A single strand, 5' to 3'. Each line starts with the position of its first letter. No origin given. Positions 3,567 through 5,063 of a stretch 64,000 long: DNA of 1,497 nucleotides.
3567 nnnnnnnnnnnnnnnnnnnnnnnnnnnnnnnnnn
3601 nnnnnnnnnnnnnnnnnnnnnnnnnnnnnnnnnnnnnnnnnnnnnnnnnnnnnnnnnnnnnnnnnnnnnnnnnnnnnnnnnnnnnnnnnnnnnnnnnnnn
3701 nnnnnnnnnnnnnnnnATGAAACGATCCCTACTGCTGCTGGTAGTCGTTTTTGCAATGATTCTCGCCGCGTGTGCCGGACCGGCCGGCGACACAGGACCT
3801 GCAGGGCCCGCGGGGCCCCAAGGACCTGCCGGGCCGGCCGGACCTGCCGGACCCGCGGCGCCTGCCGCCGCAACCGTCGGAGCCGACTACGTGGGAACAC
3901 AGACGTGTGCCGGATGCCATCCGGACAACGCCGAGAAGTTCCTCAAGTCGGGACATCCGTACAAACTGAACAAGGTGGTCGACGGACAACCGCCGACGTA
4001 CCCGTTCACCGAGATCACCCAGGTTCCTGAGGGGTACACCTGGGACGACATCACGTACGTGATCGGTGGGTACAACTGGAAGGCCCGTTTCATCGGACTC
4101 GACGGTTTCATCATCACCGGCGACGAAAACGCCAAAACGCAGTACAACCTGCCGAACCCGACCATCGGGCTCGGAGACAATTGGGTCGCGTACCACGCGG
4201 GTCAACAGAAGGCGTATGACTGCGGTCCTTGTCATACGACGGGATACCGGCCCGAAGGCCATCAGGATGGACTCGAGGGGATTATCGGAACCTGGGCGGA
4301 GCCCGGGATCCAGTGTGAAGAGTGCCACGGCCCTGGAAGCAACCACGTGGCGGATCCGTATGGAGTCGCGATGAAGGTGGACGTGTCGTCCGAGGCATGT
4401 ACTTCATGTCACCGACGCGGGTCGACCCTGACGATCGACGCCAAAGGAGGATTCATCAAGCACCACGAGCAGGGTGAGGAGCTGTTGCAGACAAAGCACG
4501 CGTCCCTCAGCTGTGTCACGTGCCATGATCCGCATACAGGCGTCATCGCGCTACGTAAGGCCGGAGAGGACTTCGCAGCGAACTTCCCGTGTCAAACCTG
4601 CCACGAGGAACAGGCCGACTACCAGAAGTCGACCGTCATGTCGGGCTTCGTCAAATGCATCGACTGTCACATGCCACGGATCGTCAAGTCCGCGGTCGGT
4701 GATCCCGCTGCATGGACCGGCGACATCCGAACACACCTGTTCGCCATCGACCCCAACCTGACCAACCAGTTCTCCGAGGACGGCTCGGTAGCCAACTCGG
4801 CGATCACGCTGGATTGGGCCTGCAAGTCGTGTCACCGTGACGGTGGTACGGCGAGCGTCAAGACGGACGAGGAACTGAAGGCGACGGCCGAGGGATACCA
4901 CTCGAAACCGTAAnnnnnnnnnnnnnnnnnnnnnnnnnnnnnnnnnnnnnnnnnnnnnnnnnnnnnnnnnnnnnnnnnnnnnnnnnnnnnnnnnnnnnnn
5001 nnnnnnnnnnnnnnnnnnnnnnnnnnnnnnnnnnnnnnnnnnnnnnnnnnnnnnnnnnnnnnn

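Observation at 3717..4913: Octahaem cytochrome with collagen-like (GPAGP)n tether after the lipobox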

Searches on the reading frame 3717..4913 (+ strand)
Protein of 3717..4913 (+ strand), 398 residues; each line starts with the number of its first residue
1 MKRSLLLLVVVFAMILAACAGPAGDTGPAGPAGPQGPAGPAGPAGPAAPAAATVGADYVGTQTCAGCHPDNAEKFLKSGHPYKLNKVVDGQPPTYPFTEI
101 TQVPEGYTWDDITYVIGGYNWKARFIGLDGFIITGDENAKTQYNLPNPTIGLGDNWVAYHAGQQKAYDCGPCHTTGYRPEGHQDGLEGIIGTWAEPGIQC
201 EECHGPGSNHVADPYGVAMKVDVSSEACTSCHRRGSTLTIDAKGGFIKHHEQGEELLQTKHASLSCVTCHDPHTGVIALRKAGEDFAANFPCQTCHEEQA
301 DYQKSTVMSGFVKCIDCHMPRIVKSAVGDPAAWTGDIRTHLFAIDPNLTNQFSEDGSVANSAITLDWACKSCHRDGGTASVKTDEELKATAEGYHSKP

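Call 3: search_protein_families(library=pfam, proteins=[window:3717-4913:+], max_evalue=0.01)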
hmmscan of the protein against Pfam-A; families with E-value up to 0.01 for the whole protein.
window:3717-4913:+ (398 aa): 7 families
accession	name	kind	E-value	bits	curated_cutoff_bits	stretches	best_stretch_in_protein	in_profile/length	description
PF22113.1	Mtrc-MtrF_II-IV_dom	-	2.6e-12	47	30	2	291-384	8-99/176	Outer membrane cytochrome MtrC/MtrF-like, domains II/IV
PF14537.11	Cytochrom_c3_2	-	1.4e-10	41.9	25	1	195-274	4-68/79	Cytochrome c3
PF14522.11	Cytochrome_C7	-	2.5e-10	40.5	24.8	3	196-271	12-67/67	Cytochrome c7 and related cytochrome c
PF13435.11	Cytochrome_C554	-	2.4e-05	25.6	20.8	1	163-205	45-84/84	Cytochrome c554 and c-prime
PF09699.15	Paired_CXXCH_1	-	0.0001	22.3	20.6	0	265-300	8-40/41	Doubled CXXCH motif (Paired_CXXCH_1)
PF02085.21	Cytochrom_CIII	-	0.00037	21.2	22.9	0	259-319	26-83/101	Class III cytochrome C family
PF01391.23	Collagen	-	0.0028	17.8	27.2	1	21-46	25-50/60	Collagen triple helix repeat (20 copies)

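Call 5: search_solved_structures(query=window:3717-4913:+, max_evalue=1, show_alignments=2)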
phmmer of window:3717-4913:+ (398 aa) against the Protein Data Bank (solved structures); distinct sequences matched with E-value up to 1: 25.
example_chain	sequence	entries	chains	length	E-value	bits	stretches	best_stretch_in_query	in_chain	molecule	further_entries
6i5b_A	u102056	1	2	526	1e-11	47.7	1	48-255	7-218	Uncharacterized protein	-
6qvm_A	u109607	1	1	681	5.7e-10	41.9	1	56-324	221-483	Multiheme cytochrome cf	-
6r2q_A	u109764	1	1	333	0.013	17.7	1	166-321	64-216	Cystathionine beta-synthase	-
4rkm_A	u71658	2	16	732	0.017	17.3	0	263-347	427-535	MccA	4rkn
28pb_A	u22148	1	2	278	0.025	16.8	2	225-325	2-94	Cytochrome c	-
2klw_A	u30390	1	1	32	0.035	16.3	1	21-46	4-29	(PKG)10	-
4wzf_A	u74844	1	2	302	0.042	16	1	6-83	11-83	1,3-beta-glucanase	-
8rv0_Y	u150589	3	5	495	0.042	16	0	195-234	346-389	Octaheme cytochrome c nitrite reductase | Octaheme nitrite c cytochrome c reductase | Octaheme nitrite reductase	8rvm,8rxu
2c1d_A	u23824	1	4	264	0.14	14.3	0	229-277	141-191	SOXA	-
9llp_A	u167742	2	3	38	0.17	14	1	21-49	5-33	collagen heterotrimer chain A | ABC type heterotrimer collagen-like peptide chain A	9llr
2ot4_A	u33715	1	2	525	0.19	13.9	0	241-299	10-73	Eight-heme nitrite reductase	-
2zo5_A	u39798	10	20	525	0.19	13.9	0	241-299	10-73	Eight-heme nitrite reductase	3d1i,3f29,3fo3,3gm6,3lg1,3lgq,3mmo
4q0t_A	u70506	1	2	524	0.19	13.8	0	241-299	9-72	Eight-heme nitrite reductase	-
1fs7_A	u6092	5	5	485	0.2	13.8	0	191-237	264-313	CYTOCHROME C NITRITE REDUCTASE | Cytochrome c-552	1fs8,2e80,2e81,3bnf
3bng_A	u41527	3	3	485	0.21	13.7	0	191-237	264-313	Cytochrome c-552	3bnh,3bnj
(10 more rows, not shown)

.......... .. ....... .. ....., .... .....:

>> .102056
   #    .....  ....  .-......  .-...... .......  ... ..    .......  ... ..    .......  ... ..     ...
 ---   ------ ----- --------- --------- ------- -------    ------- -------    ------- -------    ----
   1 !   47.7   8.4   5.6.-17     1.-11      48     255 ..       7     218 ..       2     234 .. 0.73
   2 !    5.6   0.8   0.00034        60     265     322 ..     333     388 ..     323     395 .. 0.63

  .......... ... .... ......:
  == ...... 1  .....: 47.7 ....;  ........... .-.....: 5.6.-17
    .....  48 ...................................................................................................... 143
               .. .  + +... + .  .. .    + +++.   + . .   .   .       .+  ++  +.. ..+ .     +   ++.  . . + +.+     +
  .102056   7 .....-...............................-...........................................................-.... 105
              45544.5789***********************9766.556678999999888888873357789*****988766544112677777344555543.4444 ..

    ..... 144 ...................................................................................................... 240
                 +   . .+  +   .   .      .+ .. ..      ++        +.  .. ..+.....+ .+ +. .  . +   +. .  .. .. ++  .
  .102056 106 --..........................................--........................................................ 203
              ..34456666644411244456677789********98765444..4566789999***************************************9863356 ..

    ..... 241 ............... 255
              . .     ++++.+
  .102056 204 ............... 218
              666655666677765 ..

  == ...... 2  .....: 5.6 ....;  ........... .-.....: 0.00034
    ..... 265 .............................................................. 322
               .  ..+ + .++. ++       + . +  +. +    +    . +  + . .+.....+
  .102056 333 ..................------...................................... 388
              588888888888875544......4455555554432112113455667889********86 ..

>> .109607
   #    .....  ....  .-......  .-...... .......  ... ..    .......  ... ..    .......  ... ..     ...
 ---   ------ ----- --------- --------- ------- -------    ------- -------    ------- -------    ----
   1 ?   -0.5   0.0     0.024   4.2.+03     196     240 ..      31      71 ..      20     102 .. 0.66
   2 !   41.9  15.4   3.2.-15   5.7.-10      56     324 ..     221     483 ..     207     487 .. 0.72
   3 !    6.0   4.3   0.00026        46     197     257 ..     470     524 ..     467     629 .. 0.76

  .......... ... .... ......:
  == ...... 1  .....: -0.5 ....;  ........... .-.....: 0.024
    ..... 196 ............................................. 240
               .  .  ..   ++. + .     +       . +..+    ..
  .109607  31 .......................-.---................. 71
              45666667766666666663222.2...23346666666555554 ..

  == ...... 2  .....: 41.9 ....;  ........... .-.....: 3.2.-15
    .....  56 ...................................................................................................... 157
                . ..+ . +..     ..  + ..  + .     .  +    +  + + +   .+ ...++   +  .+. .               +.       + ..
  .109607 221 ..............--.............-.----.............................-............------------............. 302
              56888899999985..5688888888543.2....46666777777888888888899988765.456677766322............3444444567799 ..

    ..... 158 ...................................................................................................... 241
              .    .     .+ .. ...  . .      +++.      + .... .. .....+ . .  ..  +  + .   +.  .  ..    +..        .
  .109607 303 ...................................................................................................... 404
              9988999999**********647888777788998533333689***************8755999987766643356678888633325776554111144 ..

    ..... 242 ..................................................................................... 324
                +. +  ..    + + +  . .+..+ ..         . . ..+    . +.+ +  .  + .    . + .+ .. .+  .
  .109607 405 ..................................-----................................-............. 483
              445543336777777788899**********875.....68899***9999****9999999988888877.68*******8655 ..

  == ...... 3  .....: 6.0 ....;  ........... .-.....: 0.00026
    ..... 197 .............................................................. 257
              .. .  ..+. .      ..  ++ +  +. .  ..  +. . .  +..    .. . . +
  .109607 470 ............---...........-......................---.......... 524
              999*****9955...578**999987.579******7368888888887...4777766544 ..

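Call 6: find_homologous_proteins(query=window:3873-4910:+, max_evalue=0.00001)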
Query window:3873-4910:+ (346 aa): 3603 proteins with E <= 0.00001 among 7736 candidates; the best 120 are listed.
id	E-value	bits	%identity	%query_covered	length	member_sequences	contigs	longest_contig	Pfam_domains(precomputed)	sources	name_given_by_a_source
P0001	9.0e-220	747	89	100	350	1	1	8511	PF14537.12,PF13435.12,PF14522.12,PF22113.2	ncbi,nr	ncbi:MAG: hypothetical protein GWP04_11130 [Gammaproteobacteria bacterium]|nr:hypothetical protein [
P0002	1.5e-175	602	73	98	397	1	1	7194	PF14537.12,PF13435.12,PF14522.12,PF22113.2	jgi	-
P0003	6.3e-173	593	72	99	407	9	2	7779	PF09699.16,PF14537.12,PF13435.12,PF14522.12,PF22113.2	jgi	-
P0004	2.1e-172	592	72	99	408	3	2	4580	PF01391.24,PF14537.12,PF13435.12,PF14522.12,PF22113.2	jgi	-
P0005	1.5e-168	579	71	100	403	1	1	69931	PF14537.12,PF13435.12,PF14522.12,PF22113.2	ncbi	-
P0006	1.4e-165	569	70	100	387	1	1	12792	PF14537.12,PF13435.12,PF14522.12,PF22113.2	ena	-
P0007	7.3e-165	567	71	97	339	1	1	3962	PF09699.16,PF14537.12,PF13435.12,PF14522.12,PF22113.2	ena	-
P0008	3.8e-163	561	69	99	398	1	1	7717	PF09699.16,PF14537.12,PF13435.12,PF14522.12,PF22113.2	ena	-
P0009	2.3e-162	558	68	100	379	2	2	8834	PF09699.16,PF14537.12,PF13435.12,PF14522.12,PF22113.2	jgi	jgi:hypothetical protein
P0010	8.1e-161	553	68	99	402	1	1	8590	PF14537.12,PF14522.12,PF22113.2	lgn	-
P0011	1.2e-160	553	69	99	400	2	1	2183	PF09699.16,PF14537.12,PF13435.12,PF14522.12,PF22113.2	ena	-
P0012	1.9e-160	552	68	100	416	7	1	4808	PF01391.24,PF09699.16,PF14537.12,PF14522.12,PF22113.2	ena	-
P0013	9.2e-160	550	68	100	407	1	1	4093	PF09699.16,PF14537.12,PF13435.12,PF14522.12,PF22113.2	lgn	-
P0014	1.2e-159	550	67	99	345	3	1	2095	PF09699.16,PF14537.12,PF13435.12,PF14522.12,PF22113.2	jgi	jgi:hypothetical protein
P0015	1.3e-159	549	68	100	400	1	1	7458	PF09699.16,PF14537.12,PF13435.12,PF14522.12,PF22113.2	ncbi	ncbi:MAG: multiheme c-type cytochrome [Actinomycetota bacterium]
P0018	1.7e-158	546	67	99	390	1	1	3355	PF01391.24,PF09699.16,PF14537.12,PF13435.12,PF14522.12,PF22113.2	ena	-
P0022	3.0e-157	542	66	98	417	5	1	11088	PF01391.24,PF14537.12,PF13435.12,PF14522.12,PF22113.2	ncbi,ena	-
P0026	5.4e-156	538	67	98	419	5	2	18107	PF01391.24,PF09699.16,PF14537.12,PF13435.12,PF14522.12,PF22113.2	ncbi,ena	-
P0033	2.4e-154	532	64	99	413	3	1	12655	PF01391.24,PF14537.12,PF13435.12,PF14522.12,PF22113.2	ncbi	-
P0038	2.4e-152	526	66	99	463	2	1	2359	PF01391.24,PF09699.16,PF14537.12,PF13435.12,PF14522.12,PF22113.2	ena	-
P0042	3.7e-151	522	65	99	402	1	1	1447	PF01391.24,PF09699.16,PF14537.12,PF13435.12,PF14522.12,PF22113.2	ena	-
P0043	1.2e-150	520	65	99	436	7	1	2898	PF01391.24,PF09699.16,PF14537.12,PF13435.12,PF14522.12,PF22113.2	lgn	-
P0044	1.3e-150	520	62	99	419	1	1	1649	PF01391.24,PF14537.12,PF14522.12,PF22113.2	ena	-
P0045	1.6e-150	520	64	99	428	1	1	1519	PF01391.24,PF09699.16,PF14537.12,PF13435.12,PF14522.12,PF22113.2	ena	-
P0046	6.7e-150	517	64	99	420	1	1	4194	PF01391.24,PF09699.16,PF14537.12,PF13435.12,PF14522.12,PF22113.2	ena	-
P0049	2.5e-149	516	62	99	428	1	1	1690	PF01391.24,PF09699.16,PF14537.12,PF13435.12,PF03264.20,PF14522.12,PF22113.2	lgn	-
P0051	4.4e-149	515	64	99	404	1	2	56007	PF01391.24,PF09699.16,PF14537.12,PF13435.12,PF14522.12,PF22113.2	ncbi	-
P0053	1.1e-148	514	65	99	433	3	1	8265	PF01391.24,PF09699.16,PF14537.12,PF13435.12,PF14522.12,PF22113.2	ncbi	-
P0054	1.5e-148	513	63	99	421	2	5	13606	PF01391.24,PF09699.16,PF14537.12,PF13435.12,PF14522.12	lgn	-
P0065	7.5e-147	507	63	99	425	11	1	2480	PF01391.24,PF09699.16,PF14537.12,PF13435.12,PF14522.12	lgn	-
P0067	9.0e-147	507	63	99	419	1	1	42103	PF01391.24,PF09699.16,PF14537.12,PF13435.12,PF14522.12,PF22113.2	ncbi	-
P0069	9.3e-147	507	62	98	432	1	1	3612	PF01391.24,PF09699.16,PF14522.12,PF22113.2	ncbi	-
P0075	5.4e-146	505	62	99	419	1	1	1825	PF01391.24,PF14537.12,PF13435.12,PF14522.12,PF22113.2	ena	-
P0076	6.6e-146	504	62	99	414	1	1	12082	PF01391.24,PF14537.12,PF13435.12,PF14522.12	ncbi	-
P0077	7.1e-146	504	62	99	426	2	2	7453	PF01391.24,PF09699.16,PF14537.12,PF13435.12,PF14522.12,PF22113.2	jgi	-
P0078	7.8e-146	504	63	99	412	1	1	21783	PF01391.24,PF09699.16,PF14537.12,PF13435.12,PF14522.12,PF22113.2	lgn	-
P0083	1.7e-145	503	62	99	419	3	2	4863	PF01391.24,PF09699.16,PF14537.12,PF13435.12,PF14522.12,PF22113.2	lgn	-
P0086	4.1e-145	502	62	100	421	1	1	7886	PF01391.24,PF09699.16,PF14537.12,PF14522.12,PF22113.2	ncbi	-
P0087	5.1e-145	501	62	99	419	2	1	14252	PF01391.24,PF09699.16,PF14537.12,PF13435.12,PF14522.12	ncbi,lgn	-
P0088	5.8e-145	501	62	98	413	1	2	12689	PF01391.24,PF09699.16,PF14537.12,PF13435.12,PF02335.21,PF14522.12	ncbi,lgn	-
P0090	6.2e-145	501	62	99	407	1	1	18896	PF01391.24,PF09699.16,PF14537.12,PF14522.12,PF22113.2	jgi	-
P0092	6.9e-145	501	62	99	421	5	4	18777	PF01391.24,PF14537.12,PF13435.12,PF14522.12,PF22113.2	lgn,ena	-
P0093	7.3e-145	501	61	99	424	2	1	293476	PF01391.24,PF14537.12,PF14522.12,PF22113.2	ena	-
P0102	2.8e-144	499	63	99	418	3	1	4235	PF01391.24,PF14537.12,PF13435.12,PF14522.12,PF22113.2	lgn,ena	-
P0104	3.9e-144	498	62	98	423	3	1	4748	PF01391.24,PF14537.12,PF13435.12,PF14522.12,PF22113.2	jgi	jgi:hypothetical protein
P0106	4.9e-144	498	62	100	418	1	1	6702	PF01391.24,PF09699.16,PF14537.12,PF13435.12,PF14522.12,PF22113.2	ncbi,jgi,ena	-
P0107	6.2e-144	498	61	98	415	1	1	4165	PF01391.24,PF09699.16,PF14537.12,PF13435.12,PF14522.12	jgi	jgi:hypothetical protein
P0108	6.2e-144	498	61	98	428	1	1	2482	PF01391.24,PF09699.16,PF14537.12,PF13435.12,PF14522.12,PF22113.2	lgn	-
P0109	6.6e-144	498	62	98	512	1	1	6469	PF01391.24,PF09699.16,PF14537.12,PF13435.12,PF27154.1,PF14522.12,PF22113.2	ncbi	-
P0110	7.1e-144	498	60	100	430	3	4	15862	PF01391.24,PF09699.16,PF14537.12,PF13435.12,PF14522.12,PF22113.2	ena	-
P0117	1.3e-143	497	61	99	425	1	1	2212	PF01391.24,PF09699.16,PF14537.12,PF13435.12,PF14522.12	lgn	-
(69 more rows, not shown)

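Call 7: find_related_loci(query=window:3873-4910:+, collection=genome_contigs, flank=6000)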
Query window:3873-4910:+ (346 aa) in genome_contigs; peptide patterns used: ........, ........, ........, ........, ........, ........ (x = any residue, [..] = any of these).
185 stretches matched a pattern; 156 encode a relative of the query (tblastn E <= 1e-3); the best 80 are kept; 80 distinct loci.
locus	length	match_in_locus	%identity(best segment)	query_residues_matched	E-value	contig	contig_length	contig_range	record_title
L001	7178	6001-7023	83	2-345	0e+0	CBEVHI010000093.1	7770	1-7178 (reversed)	MAG TPA_asm: uncultured bacterium isolate SRR13309659_concoct_16 genome assembly, contig: ERZ26778719.633, whole genome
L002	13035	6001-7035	71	2-346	6e-167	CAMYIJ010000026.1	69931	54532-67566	MAG: uncultured Acidimicrobiaceae bacterium isolate FCS_M_Acidobacteriota_17 genome assembly, contig: scaffold_860, whol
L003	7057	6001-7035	69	2-346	3e-163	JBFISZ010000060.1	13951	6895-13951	MAG: Acidimicrobiia bacterium isolate Mix_sand13.2021.11.D.85 k141_3416884_length_13951_cov_12.0000, whole genome shotgu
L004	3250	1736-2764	67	1-344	2e-166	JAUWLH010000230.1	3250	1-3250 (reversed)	MAG: Candidatus Bathyarchaeota archaeon isolate CSMAG_2367 CSMAG_2367_k141_1915432_length_3250_cov_6.7356, whole genome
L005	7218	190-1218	65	2-344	8e-156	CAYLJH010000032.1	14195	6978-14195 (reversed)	MAG TPA_asm: uncultured Candidatus Bathyarchaeia archaeon isolate binchicken_co132_159 genome assembly, contig: NODE_173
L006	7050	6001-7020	67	5-343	6e-155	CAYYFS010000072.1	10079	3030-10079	MAG TPA_asm: uncultured Dehalococcoidales bacterium isolate SRP200020_co3_337 genome assembly, contig: NODE_9394_length_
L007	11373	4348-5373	64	6-346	6e-151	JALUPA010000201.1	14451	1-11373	MAG: Ardenticatenaceae bacterium isolate S146_maxbin2_scaf2bin.202 S146_NODE_1846_length_14451_cov_4.294471, whole genom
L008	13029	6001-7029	65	5-346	4e-150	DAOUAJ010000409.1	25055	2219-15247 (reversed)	MAG TPA_asm: Anaerolineae bacterium isolate H63_643 k137_161030, whole genome shotgun sequence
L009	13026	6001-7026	64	5-346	9e-150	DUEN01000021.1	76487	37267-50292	MAG TPA_asm: Caldilineae bacterium isolate J4 Contig21, whole genome shotgun sequence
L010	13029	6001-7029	64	5-346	1e-148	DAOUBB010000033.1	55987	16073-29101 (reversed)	MAG TPA_asm: Anaerolineae bacterium isolate H68_701 k101_10868, whole genome shotgun sequence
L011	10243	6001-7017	62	6-346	7e-147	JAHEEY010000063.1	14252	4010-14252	MAG: Chloroflexota bacterium isolate Ww301 NODE_9053_length_14252_cov_5.516453, whole genome shotgun sequence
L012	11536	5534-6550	62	6-344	4e-145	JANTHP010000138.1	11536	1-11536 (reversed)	MAG: Anaerolineae bacterium isolate bin30017 c_000000000863, whole genome shotgun sequence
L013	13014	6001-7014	63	4-345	1e-144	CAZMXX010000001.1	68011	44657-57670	MAG TPA_asm: uncultured Anaerolineaceae bacterium isolate binchicken_co64_106 genome assembly, contig: NODE_199_length_6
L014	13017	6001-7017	62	6-344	2e-144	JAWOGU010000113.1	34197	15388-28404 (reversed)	MAG: Chloroflexota bacterium isolate CWP4-1.bin.112 k191_4459468, whole genome shotgun sequence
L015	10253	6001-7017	62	3-345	2e-143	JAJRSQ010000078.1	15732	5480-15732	MAG: Chloroflexota bacterium isolate Dive96_bin1.126 k141_944494, whole genome shotgun sequence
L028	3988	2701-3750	58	2-345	5e-142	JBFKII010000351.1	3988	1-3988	MAG: Anaerolineales bacterium isolate Mix_sand21.2022.07.G.30 k141_2316404_length_3988_cov_12.0000, whole genome shotgun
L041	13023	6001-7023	58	6-346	5e-134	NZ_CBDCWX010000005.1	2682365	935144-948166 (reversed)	MAG: Candidatus Leptofilum sp. isolate 7b64b919-6ea5-499b-8485-25358eaaa058 contig_5, whole genome shotgun sequence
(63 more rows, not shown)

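Call 13: find_encoding_contigs(protein=P0001, flank=6000, max_places=3)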
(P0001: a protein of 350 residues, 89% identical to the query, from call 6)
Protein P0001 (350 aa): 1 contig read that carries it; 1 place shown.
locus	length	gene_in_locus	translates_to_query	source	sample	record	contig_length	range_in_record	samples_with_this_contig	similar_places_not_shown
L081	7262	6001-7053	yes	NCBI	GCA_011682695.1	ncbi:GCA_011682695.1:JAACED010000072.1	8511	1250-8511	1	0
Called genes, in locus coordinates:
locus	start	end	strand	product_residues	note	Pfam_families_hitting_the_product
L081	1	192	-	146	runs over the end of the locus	PF22091:DUF6941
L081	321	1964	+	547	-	PF00128:Alpha-amylase, PF11941:DUF3459 (weak), PF16657:Malt_amylase_C, PF23915:SusG_C (weak)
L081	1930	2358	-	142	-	PF00472:RF-1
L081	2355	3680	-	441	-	PF00501:AMP-binding, PF13193:AMP-binding_C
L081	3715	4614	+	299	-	PF00378:ECH_1, PF16113:ECH_2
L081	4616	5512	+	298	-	PF01040:UbiA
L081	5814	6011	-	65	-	-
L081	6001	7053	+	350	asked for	PF14522:Cytochrome_C7 (faint), PF14537:Cytochrom_c3_2 (faint), PF13435:Cytochrome_C554 (faint), PF22113:Mtrc-MtrF_II-IV_dom (weak)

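Call 14: find_encoding_contigs(protein=window:3717-4913:+, flank=3000, max_places=3)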
Protein window:3717-4913:+ (398 aa): 2 contigs read that carry it; 2 places shown.
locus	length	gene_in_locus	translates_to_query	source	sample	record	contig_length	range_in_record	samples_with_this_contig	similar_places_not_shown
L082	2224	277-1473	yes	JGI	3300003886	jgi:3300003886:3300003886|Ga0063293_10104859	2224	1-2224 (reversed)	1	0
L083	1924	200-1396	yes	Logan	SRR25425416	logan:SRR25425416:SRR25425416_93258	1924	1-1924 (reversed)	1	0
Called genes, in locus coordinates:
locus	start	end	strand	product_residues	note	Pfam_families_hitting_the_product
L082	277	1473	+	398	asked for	-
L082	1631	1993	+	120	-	PF01258:zf-dskA_traR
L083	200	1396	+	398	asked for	-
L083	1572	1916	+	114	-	PF01258:zf-dskA_traR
